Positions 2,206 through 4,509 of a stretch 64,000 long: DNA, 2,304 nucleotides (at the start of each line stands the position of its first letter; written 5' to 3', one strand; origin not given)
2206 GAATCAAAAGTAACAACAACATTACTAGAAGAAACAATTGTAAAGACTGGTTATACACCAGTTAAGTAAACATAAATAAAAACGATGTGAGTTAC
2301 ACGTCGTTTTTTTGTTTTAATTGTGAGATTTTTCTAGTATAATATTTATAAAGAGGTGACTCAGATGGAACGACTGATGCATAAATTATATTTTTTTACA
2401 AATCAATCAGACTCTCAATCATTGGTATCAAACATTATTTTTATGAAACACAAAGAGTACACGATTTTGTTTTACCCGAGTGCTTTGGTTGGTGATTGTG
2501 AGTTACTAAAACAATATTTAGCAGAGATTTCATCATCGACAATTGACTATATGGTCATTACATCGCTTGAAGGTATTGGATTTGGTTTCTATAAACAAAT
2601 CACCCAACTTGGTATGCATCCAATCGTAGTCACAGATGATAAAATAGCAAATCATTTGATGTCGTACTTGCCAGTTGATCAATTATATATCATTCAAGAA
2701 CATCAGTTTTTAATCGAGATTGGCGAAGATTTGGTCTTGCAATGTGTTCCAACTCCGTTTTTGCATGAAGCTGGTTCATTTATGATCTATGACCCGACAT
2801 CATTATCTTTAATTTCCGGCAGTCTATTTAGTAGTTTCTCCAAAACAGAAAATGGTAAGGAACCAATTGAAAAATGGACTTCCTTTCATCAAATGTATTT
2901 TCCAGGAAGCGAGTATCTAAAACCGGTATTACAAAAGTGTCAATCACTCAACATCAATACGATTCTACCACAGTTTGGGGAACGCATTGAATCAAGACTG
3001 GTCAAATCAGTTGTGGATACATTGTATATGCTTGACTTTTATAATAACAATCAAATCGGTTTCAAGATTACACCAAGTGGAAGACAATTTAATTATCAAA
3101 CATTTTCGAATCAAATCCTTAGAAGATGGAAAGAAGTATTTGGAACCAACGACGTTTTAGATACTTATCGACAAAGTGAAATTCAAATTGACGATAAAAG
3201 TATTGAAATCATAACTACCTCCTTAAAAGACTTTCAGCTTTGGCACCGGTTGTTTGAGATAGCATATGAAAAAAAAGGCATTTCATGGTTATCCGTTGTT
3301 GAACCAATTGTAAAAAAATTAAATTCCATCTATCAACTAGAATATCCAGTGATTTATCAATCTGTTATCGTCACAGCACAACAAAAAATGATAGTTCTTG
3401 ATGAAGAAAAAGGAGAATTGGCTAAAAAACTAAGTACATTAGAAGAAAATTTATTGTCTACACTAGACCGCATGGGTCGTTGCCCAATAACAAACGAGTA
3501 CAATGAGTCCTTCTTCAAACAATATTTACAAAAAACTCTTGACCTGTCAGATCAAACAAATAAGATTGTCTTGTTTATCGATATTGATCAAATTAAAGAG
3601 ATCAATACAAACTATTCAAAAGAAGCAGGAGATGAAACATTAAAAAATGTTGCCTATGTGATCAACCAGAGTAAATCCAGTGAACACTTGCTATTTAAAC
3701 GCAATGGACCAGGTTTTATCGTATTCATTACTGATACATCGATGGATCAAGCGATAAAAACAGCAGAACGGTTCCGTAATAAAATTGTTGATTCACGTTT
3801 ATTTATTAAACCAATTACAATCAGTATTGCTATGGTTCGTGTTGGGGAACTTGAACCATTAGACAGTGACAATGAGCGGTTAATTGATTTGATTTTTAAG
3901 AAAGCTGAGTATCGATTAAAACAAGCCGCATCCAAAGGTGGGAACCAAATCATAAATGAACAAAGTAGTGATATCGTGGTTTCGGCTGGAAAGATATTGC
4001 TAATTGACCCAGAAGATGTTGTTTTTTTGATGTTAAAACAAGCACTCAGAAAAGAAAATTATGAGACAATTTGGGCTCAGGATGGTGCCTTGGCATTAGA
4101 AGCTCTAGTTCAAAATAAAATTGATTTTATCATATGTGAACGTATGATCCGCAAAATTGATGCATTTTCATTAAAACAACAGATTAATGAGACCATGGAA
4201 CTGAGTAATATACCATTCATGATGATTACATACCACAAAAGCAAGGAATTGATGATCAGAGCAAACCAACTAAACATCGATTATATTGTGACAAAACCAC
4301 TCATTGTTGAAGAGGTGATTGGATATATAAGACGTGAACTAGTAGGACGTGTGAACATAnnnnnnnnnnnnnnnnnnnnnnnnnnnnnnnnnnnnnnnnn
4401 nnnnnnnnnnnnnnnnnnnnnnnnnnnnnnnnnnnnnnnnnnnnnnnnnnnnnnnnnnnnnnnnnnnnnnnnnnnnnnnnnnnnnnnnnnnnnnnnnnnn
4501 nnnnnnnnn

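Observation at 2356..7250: Translationally coupled degenerate-GGDEF/pseudo-receiver protein and giant GT2 processive synthase: candidate c-di-GMP-gated exopolysaccharide module of unusual architecture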

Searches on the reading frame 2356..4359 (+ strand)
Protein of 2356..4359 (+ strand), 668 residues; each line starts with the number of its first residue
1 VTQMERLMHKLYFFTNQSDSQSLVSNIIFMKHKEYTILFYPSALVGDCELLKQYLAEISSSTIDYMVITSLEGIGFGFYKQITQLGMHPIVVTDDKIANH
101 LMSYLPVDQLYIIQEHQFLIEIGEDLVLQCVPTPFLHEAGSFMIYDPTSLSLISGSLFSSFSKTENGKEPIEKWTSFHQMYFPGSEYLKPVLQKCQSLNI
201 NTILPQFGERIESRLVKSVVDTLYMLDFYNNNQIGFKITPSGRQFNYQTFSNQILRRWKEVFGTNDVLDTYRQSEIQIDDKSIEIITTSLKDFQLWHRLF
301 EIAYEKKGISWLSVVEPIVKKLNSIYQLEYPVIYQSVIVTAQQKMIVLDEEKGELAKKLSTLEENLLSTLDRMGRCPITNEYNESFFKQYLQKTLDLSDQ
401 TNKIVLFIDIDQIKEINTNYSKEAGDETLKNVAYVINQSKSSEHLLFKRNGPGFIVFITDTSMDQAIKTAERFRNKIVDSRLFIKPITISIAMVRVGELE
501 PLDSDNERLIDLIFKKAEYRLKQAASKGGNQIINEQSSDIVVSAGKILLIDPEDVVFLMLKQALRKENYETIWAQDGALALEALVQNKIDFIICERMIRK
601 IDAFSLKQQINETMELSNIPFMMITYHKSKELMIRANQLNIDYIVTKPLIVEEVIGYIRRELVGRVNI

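Call 3: search_protein_families(library=pfam, proteins=[window:2356-4359:+], max_evalue=0.1)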
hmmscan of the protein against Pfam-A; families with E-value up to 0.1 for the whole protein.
window:2356-4359:+ (668 aa): 6 families
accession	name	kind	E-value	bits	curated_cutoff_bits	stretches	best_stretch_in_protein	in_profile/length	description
PF19583.5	ODP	-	2e-19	70.6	27.2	1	91-208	68-194/194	ODP family beta lactamase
PF00990.26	GGDEF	-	2.3e-16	60.4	23.8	1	378-531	6-161/161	Diguanylate cyclase, GGDEF domain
PF00072.30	Response_reg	-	1e-13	51.8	30.2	1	547-656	1-108/111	Response regulator receiver domain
PF24898.2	GGDEF_GdpP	-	0.0034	18.1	30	1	408-533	1-117/126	Cyclic-di-AMP phosphodiesterase GdpP-like, GGDEF domain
PF23198.2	PDE8A_N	-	0.04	14.3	29.6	1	547-622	12-89/147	PDE8A-like, N-terminal domain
PF17607.7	DUF5503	-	0.064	14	30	1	516-597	22-105/116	Family of unknown function (DUF5503)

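Call 4: search_protein_families(library=ncbifam, proteins=[window:2356-4359:+], max_evalue=0.1)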
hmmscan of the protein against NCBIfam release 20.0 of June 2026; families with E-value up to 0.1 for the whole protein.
window:2356-4359:+ (668 aa): 72 families (the best 25 are shown)
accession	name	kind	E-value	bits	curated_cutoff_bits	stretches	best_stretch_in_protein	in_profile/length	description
NF007135.0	PRK09581.1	equivalog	1.5e-30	106.4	474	2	361-535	280-455/457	PleD family two-component system response regulator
TIGR00254.1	GGDEF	domain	2e-18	66.7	37.4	1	377-533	9-165/168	diguanylate cyclase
NF047872.1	GGDEF_GdpS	equivalog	8.4e-18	64.7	400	1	385-533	199-348/355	GGDEF domain-containing protein GdpS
NF047654.1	DiguCycDgcRLepto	equivalog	1.3e-14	53.8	500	2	359-533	122-294/295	diguanylate cyclase DgcR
NF041606.1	dguan_cyc_DgcA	equivalog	1.9e-14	53.4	370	1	386-532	191-336/340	diguanylate cyclase DgcA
NF007380.0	PRK09894.1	equivalog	7.4e-14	51.8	256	1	354-504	112-264/296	diguanylate cyclase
NF007423.1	PRK09966.1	equivalog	3e-12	46.1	325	1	375-476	241-345/390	diguanylate cyclase DgcN/YfiN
NF038266.1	diguan_SiaD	equivalog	4.3e-12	45.9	290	1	378-531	99-251/252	biofilm regulation diguanylate cyclase SiaD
NF011955.1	PRK15426.1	equivalog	1.5e-11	43.2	408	1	403-535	430-561/564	cellulose biosynthesis regulator diguanylate cyclase DgcQ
TIGR02154.1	PhoB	equivalog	1.1e-10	41.3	296.2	1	546-660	4-118/226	phosphate regulon transcriptional regulator PhoB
NF051850.1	RespRegRprY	equivalog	2.2e-10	40.4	370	1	546-658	6-116/234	response regulator transcription factor RprY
NF050064.1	BlResRespRegCbrR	equivalog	3.4e-10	39.4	600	2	385-532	270-411/415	bile resistance response regulator CbrR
NF040689.1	MtrAB_MtrA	equivalog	6.3e-10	38.8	300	1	547-662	1-113/219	MtrAB system response regulator MtrA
NF040534.1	resp_reg_YycF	equivalog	7.8e-10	38.4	340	1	546-662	2-115/231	response regulator YycF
NF033117.2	vanR_ACDEGLN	exception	8.8e-09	35.3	350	1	547-661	1-112/226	VanR-ABDEGLN family response regulator transcription factor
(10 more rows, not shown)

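Call 11: find_homologous_proteins(query=window:2365-4359:+)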
Query window:2365-4359:+ (665 aa): 10 proteins with E <= 0.001 among 8000 candidates.
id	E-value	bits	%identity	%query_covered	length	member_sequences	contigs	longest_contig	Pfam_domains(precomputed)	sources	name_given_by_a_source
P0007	0.0e+0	1464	100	100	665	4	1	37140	PF00990.27,PF00072.31,PF19583.6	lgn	-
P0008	0.0e+0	1238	83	100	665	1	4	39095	PF00990.27,PF00072.31,PF19583.6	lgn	-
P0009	8.9e-162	558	41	98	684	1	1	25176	PF00990.27,PF00072.31,PF19583.6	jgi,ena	-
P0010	1.6e-97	346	35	81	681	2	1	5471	PF00990.27,PF00072.31,PF19583.6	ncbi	-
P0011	1.4e-8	52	24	31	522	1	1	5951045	PF00990.27,PF20975.3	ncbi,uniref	ncbi:GGDEF domain-containing protein [Aliikangiella sp. IMCC44359]|uniref:GGDEF domain-containing pr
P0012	4.4e-6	44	27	33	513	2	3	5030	PF07495.20,PF24898.3,PF00990.27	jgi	-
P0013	1.2e-5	42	21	19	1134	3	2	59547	PF08447.19,PF08448.17,PF02518.32,PF00512.32,PF23198.2,PF00072.31,PF01627.29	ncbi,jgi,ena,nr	ncbi:MAG: hypothetical protein A2413_02735 [Treponema sp. RIFOXYC1_FULL_61_9]|nr:MAG: hypothetical p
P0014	5.6e-5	40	28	28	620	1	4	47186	PF08447.19,PF13426.14,PF13185.13,PF01590.33,PF08448.17,PF13492.13,PF00989.32,PF00990.27,PF00072.31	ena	-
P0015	3.0e-4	38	27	24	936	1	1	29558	PF00672.31,PF08447.19,PF13426.14,PF13188.14,PF08448.17,PF00563.26,PF00989.32,PF00990.27,PF17203.11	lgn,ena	-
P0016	4.1e-4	37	26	23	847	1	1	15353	PF00563.26,PF00990.27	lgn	-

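Call 19: search_solved_structures(query=A3, max_evalue=0.01, show_alignments=0)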
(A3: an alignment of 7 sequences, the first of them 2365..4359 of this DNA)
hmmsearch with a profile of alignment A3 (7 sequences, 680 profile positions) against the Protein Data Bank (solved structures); distinct sequences matched with E-value up to 0.01: 306 (the best 60 are shown).
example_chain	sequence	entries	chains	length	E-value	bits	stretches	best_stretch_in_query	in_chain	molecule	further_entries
2wb4_A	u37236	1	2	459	7.6e-33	116.9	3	369-549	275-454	DIGUANYLATE CYCLASE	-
1w25_A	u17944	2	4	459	8.8e-33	116.7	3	369-549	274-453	STALKED-CELL DIFFERENTIATION CONTROLLING PROTEIN | RESPONSE REGULATOR PLED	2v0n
9g85_A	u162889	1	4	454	1.5e-32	115.9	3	369-547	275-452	Response regulator PleD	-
9g86_A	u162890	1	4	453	1.9e-32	115.6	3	369-547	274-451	Response regulator PleD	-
6qrq_B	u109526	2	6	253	1.5e-27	99.3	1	15-248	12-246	Oxygen-binding diiron protein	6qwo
6zxm_A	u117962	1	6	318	4.6e-26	94.4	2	368-545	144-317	Putative GGDEF/response regulator receiver domain protein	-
6zxc_A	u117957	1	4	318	8.5e-26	93.6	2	368-545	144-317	Putative GGDEF/response regulator receiver domain protein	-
6zxb_A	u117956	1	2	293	1.5e-25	92.8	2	368-545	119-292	Putative GGDEF/response regulator receiver domain protein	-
6qnm_A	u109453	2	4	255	1e-21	80.1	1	19-234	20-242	OXYGEN-BINDING DI-IRON PROTEIN | Uncharacterized protein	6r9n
3bre_A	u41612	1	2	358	1.1e-19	73.4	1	356-543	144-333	Probable two-component response regulator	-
3i5a_A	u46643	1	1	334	4.7e-19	71.3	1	359-544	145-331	Response regulator/GGDEF domain protein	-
1ycf_A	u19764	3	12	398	7.1e-18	67.4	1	25-225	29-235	Nitric oxide reductase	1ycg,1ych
3i5c_A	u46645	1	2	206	1.8e-17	66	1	355-543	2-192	Fusion of General control protein GCN4 and WSPR response regulator protein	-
1p6q_A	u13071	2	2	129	1.9e-16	62.7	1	557-671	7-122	CheY2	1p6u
4zve_A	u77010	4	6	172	2.7e-16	62.2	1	388-544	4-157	Diguanylate cyclase DosC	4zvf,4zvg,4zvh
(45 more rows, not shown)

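Call 52: predict_structure(alignment_id=A2)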
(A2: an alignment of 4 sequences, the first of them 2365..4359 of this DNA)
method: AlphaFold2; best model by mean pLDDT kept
length: 665 residues; sequences in the alignment: 4
mean_pLDDT: 60.0   pTM: 0.33
mean pLDDT of the five models: 60.0, 54.6, 49.4, 48.8, 47.2
residues with pLDDT >= 90: 1; 70-90: 248; 50-70: 194; < 50: 222
segments of 3 or more residues with pLDDT < 50: 1-5, 13-22, 38-43, 130-138, 146-149, 151-213, 223-242, 286-291, 297-350, 355-379, 498-500, 536-539, 661-665
pLDDT, mean of each block of 10 residues (from residue 1): 46 44 65 68 62 80 67 62 80 70 77 61 63 41 52 34 32 29 35 37 36 51 47 34 53 64 66 67 54 49 39 36 30 30 41 47 35 39 68 59 87 78 81 79 73 81 86 83 86 61 68 76 75 56 75 67 74 77 79 59 67 71 71 73 64 70 37
secondary structure, 60 per line:
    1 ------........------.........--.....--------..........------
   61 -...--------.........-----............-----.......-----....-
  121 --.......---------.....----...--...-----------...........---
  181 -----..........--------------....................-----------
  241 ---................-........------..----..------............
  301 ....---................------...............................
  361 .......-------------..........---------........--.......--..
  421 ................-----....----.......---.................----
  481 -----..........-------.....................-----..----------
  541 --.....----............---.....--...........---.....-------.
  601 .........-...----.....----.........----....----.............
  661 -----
elements in order (helices of 4 or more, strands of 3 or more residues): E7-14 E21-29 E32-36 H45-54 E62-64 H73-81 E87-91 H92-98 E107-110 E116-119 E123-129 E139-143 E148-150 H167-177 H186-195 H210-229 H244-259 H261-268 H289-304 H308-323 H330-367 H381-390 E400-407 H410-416 H419-436 E442-445 E450-456 H460-476 E486-492 H503-523 E543-547 H552-563 E567-571 H574-584 E588-592 H600-609 E618-622 H627-635 E640-643 H648-660
